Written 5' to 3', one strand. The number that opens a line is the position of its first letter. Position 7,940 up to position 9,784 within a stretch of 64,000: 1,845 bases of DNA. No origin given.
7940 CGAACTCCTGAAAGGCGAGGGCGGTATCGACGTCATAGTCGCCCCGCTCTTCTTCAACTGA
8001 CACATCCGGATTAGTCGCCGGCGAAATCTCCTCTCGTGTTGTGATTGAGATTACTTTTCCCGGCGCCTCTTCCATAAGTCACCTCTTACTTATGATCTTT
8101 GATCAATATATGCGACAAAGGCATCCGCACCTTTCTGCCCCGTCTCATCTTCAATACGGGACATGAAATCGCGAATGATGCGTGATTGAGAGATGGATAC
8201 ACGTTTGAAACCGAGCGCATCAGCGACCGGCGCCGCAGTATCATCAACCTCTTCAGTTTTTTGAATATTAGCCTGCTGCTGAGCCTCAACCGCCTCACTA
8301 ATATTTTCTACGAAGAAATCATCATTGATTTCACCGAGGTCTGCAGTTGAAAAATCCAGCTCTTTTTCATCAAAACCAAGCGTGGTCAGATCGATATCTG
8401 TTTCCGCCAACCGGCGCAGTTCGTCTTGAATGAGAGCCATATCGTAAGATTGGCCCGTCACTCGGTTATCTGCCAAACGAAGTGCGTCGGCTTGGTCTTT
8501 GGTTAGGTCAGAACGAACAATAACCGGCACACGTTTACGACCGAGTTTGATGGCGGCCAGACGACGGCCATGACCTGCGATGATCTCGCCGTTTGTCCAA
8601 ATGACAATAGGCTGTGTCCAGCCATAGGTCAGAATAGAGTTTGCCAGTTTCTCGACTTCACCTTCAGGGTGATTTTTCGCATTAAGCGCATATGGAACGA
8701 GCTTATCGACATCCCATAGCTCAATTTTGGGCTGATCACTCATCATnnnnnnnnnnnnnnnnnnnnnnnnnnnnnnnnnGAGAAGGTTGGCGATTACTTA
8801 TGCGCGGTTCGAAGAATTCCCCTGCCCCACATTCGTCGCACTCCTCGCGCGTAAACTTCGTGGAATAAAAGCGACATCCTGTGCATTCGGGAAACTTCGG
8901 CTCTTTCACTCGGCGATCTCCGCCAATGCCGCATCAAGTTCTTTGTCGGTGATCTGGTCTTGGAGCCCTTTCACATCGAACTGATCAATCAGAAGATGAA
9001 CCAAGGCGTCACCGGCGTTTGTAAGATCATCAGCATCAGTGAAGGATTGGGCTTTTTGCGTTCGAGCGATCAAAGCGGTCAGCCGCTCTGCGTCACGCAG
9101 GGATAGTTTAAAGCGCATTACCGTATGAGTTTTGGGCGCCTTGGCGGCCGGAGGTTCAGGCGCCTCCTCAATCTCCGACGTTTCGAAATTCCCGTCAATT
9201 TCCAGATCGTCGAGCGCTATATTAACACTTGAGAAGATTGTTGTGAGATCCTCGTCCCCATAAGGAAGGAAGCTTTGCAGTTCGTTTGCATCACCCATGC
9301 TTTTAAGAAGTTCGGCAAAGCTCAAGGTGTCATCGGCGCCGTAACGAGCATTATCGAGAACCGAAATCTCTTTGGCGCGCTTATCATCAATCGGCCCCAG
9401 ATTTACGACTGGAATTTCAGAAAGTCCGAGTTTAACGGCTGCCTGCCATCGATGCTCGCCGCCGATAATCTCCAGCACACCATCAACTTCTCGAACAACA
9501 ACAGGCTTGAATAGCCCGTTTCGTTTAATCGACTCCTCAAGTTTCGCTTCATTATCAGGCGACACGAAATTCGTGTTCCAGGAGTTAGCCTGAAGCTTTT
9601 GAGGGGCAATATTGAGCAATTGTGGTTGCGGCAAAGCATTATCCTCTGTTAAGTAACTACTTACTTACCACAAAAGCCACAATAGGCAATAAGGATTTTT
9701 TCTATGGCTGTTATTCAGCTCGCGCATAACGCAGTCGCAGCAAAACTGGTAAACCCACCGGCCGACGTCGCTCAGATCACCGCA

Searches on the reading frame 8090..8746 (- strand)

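Call 41: search_protein_families(library=pfam, proteins=[window:8090-8746:-], max_evalue=0.01)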
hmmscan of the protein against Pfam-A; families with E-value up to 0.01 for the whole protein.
window:8090-8746:- (218 aa): 1 family
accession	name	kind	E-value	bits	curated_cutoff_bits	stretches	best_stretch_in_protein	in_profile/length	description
PF02195.25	ParB_N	-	6.6e-07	29.7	26.3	1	26-84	22-83/95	ParB N-terminal domain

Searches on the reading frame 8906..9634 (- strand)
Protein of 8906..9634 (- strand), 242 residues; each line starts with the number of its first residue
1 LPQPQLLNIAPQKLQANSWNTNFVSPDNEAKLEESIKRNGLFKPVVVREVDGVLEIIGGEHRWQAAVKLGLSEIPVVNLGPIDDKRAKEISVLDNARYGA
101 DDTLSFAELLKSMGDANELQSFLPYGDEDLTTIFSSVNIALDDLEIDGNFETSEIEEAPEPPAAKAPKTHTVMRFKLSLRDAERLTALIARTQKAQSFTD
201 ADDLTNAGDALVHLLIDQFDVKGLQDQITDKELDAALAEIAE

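Call 41: search_protein_families(library=pfam, proteins=[window:8906-9634:-], max_evalue=0.01)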
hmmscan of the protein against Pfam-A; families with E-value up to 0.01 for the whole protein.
window:8906-9634:- (242 aa): 1 family
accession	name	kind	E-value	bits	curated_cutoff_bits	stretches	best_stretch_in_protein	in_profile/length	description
PF02195.25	ParB_N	-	1.1e-13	51.5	26.3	1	8-95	5-93/95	ParB N-terminal domain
